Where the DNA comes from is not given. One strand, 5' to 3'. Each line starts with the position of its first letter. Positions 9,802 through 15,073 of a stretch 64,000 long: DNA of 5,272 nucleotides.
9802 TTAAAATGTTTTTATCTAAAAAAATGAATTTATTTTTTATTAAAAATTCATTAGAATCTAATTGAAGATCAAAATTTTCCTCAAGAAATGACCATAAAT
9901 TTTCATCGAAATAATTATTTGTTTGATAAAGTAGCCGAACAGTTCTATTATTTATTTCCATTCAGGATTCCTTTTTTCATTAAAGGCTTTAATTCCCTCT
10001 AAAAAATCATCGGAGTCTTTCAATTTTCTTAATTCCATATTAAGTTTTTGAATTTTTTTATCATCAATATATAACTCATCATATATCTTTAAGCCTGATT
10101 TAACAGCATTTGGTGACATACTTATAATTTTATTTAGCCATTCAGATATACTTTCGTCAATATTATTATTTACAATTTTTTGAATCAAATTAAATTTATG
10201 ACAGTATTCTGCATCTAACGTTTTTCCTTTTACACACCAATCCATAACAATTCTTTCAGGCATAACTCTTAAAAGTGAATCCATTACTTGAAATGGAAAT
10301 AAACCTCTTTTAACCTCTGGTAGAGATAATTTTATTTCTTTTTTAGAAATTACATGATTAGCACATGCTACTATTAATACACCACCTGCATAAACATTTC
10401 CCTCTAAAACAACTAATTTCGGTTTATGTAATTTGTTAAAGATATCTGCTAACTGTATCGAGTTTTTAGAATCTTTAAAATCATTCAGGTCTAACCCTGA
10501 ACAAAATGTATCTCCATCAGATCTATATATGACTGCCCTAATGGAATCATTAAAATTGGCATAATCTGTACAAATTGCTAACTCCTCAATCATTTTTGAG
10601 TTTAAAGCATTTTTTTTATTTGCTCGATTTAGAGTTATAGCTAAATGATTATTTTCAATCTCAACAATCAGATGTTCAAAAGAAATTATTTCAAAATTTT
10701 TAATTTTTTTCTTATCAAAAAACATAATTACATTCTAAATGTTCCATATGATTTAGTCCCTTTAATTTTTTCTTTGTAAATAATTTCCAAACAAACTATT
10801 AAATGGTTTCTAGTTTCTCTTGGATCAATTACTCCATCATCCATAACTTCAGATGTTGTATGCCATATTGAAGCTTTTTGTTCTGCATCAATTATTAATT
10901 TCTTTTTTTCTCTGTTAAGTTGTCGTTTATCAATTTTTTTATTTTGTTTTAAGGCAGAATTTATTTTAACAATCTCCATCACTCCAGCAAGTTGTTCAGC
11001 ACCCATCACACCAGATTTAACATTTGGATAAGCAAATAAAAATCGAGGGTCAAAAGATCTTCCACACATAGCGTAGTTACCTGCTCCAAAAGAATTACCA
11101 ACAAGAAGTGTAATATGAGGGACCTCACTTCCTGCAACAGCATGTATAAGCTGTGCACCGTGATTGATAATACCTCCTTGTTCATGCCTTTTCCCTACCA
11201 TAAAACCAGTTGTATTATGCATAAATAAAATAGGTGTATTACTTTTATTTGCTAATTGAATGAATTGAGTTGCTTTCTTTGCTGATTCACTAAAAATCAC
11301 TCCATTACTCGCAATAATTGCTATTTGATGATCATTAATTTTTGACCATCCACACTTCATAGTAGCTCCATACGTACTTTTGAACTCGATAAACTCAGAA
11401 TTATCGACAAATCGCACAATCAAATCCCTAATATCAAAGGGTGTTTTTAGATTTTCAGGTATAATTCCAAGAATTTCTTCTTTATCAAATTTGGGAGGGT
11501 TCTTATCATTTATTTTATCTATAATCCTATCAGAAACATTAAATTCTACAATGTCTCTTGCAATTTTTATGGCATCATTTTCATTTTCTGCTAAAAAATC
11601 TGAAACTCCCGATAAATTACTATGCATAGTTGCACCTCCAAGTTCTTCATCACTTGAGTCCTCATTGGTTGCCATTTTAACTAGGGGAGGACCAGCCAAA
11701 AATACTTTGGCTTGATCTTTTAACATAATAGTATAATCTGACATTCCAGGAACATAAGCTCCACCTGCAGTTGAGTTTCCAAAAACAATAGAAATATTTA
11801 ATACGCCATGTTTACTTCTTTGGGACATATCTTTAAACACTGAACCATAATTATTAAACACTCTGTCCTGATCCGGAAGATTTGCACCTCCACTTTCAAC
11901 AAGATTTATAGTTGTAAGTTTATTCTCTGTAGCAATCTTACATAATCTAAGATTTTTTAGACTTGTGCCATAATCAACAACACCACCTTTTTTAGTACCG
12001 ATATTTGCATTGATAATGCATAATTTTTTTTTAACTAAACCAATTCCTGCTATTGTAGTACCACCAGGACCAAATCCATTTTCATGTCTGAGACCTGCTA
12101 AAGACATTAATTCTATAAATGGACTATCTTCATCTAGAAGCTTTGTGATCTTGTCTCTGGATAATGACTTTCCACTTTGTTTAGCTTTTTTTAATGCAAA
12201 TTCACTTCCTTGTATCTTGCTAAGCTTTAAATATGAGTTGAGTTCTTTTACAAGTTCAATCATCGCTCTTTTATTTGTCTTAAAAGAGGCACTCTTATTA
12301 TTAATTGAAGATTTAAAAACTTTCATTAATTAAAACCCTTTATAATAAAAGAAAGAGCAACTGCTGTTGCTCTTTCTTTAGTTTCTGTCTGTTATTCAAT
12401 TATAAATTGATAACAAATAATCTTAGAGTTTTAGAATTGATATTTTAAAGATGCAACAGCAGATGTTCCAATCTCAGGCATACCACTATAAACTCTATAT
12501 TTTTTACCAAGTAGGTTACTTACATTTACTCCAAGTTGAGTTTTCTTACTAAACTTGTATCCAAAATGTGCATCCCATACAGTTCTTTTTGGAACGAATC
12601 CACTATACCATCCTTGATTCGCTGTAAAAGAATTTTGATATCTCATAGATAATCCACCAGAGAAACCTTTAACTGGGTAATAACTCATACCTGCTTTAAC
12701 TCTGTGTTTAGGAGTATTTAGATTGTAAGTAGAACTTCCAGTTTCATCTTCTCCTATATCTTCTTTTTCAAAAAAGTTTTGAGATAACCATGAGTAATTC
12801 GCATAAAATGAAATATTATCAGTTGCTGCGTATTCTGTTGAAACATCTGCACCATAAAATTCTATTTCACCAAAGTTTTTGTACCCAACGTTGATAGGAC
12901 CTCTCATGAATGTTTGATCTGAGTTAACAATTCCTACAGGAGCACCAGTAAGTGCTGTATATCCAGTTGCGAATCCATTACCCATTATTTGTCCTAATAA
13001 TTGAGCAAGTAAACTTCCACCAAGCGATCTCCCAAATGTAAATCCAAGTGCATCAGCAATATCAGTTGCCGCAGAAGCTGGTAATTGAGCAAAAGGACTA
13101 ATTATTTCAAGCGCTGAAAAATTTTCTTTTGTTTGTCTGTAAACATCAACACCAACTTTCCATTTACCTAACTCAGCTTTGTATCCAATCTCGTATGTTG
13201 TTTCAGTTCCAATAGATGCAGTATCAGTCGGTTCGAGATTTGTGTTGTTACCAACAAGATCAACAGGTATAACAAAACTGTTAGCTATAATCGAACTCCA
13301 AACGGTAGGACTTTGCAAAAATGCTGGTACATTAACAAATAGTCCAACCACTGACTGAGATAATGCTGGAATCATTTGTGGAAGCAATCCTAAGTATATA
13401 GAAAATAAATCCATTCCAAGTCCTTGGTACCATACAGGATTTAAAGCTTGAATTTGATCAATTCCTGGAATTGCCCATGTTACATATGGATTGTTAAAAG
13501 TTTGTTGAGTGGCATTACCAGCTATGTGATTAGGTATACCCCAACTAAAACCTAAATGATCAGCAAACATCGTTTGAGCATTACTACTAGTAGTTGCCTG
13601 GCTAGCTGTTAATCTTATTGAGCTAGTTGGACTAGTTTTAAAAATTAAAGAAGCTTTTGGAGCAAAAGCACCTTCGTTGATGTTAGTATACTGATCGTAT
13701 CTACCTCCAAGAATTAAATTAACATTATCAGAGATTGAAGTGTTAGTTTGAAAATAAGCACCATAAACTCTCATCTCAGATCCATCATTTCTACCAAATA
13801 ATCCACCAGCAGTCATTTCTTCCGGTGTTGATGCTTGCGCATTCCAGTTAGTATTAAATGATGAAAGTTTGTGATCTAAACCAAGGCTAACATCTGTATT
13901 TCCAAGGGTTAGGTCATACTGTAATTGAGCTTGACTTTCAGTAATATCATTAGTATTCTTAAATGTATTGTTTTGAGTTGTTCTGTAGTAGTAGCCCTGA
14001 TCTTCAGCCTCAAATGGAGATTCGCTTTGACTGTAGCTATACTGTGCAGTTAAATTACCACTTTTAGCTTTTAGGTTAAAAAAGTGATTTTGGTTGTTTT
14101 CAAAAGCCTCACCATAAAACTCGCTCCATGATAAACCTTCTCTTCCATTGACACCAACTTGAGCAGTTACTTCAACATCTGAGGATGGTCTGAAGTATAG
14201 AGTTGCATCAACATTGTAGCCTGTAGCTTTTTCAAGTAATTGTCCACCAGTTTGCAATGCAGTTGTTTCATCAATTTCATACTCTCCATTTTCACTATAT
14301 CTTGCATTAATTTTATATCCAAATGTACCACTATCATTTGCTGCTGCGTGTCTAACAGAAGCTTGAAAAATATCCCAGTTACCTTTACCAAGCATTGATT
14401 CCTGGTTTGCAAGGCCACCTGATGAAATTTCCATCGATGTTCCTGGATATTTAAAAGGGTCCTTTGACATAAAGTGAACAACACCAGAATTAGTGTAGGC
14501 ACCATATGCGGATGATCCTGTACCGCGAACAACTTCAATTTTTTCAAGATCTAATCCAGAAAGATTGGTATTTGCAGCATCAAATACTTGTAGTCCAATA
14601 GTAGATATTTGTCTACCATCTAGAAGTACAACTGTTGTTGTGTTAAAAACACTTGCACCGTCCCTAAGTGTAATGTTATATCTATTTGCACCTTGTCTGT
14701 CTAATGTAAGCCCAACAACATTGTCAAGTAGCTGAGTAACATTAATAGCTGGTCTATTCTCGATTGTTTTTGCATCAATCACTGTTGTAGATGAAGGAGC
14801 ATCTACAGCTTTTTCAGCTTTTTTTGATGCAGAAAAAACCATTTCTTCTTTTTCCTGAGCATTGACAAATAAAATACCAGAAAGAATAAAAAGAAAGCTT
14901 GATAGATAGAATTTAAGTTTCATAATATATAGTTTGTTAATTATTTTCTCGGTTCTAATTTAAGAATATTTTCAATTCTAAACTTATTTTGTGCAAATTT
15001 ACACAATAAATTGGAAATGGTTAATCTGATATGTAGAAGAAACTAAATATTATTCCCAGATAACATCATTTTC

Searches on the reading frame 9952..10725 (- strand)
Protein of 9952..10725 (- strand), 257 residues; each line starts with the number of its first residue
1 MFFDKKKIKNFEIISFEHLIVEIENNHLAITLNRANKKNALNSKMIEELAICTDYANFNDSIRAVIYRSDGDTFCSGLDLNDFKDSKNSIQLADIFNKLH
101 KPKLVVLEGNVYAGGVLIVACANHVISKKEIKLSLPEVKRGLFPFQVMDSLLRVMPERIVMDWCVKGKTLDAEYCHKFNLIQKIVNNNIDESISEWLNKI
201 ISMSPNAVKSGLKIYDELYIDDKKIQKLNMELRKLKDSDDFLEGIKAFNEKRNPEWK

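Call 7: search_protein_families(library=pfam, proteins=[window:9952-10725:-], max_evalue=0.001)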
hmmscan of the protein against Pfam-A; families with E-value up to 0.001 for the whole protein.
window:9952-10725:- (257 aa): 2 families
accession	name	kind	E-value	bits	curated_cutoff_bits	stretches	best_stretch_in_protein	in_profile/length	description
PF00378.25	ECH_1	-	1.2e-29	103.8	27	1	23-257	2-249/251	Enoyl-CoA hydratase/isomerase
PF16113.10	ECH_2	-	1.8e-20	74.2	27.2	1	29-198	3-185/335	Enoyl-CoA hydratase/isomerase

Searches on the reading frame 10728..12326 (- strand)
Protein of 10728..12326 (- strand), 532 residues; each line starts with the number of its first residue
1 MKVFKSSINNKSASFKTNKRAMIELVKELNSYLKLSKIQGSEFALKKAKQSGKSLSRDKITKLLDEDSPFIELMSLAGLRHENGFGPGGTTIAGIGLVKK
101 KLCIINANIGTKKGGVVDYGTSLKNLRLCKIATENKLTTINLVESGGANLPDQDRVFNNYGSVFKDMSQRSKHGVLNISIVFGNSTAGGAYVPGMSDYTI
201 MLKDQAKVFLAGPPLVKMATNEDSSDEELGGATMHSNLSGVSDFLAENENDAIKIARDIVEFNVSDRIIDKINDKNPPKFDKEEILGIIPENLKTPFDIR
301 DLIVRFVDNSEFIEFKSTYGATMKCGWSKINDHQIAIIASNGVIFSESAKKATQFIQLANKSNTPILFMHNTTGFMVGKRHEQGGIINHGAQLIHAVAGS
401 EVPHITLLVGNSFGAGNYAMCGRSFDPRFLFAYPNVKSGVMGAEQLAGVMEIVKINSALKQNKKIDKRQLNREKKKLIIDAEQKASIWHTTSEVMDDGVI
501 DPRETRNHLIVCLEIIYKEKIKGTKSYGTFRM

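Call 7: search_protein_families(library=pfam, proteins=[window:10728-12326:-], max_evalue=0.001)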
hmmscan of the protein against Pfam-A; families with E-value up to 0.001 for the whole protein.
window:10728-12326:- (532 aa): 3 families
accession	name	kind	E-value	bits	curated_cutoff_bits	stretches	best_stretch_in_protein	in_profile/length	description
PF01039.27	Carboxyl_trans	-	2.7e-113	379.6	22.3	1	49-522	3-484/493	Carboxyl transferase domain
PF03255.19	ACCA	-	1.4e-09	38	23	1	332-419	116-203/310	Acetyl co-enzyme A carboxylase carboxyltransferase-like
PF06833.16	MdcE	-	0.00017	21.8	32.7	1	359-449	23-113/196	Malonate decarboxylase gamma subunit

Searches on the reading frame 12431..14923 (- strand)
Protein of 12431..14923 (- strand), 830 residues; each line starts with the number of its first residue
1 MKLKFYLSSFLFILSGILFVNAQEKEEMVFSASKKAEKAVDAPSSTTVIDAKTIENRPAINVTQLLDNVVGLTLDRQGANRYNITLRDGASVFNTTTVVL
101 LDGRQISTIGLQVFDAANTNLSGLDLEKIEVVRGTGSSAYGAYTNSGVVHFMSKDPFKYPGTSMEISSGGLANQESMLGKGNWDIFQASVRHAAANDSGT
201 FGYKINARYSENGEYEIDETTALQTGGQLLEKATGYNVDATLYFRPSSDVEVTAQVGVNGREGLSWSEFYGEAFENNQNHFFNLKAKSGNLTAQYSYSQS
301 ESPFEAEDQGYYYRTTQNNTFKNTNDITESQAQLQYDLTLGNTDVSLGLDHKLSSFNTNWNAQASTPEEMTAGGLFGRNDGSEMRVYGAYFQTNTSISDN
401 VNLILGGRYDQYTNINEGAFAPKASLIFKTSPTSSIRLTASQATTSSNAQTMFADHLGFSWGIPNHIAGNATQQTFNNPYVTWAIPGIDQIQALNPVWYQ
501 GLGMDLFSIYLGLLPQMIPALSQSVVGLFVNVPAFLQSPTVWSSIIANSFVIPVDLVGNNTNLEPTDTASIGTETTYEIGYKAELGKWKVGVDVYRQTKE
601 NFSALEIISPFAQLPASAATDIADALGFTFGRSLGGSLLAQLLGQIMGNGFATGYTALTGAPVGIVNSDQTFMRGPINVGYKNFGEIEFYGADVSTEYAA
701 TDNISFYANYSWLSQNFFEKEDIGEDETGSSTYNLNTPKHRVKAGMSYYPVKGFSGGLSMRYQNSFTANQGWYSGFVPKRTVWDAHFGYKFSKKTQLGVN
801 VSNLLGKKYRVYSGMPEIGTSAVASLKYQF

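Call 7: search_protein_families(library=pfam, proteins=[window:12431-14923:-], max_evalue=0.001)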
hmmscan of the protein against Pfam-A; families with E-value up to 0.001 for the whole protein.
window:12431-14923:- (830 aa): 2 families
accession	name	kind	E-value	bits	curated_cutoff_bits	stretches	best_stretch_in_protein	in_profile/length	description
PF00593.30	TonB_dep_Rec_b-barrel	-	1.1e-23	85.3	27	2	277-468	60-254/436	TonB dependent receptor-like, beta-barrel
PF07715.20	Plug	-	1.2e-14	55.1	23.9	1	40-148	3-107/107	TonB-dependent Receptor Plug Domain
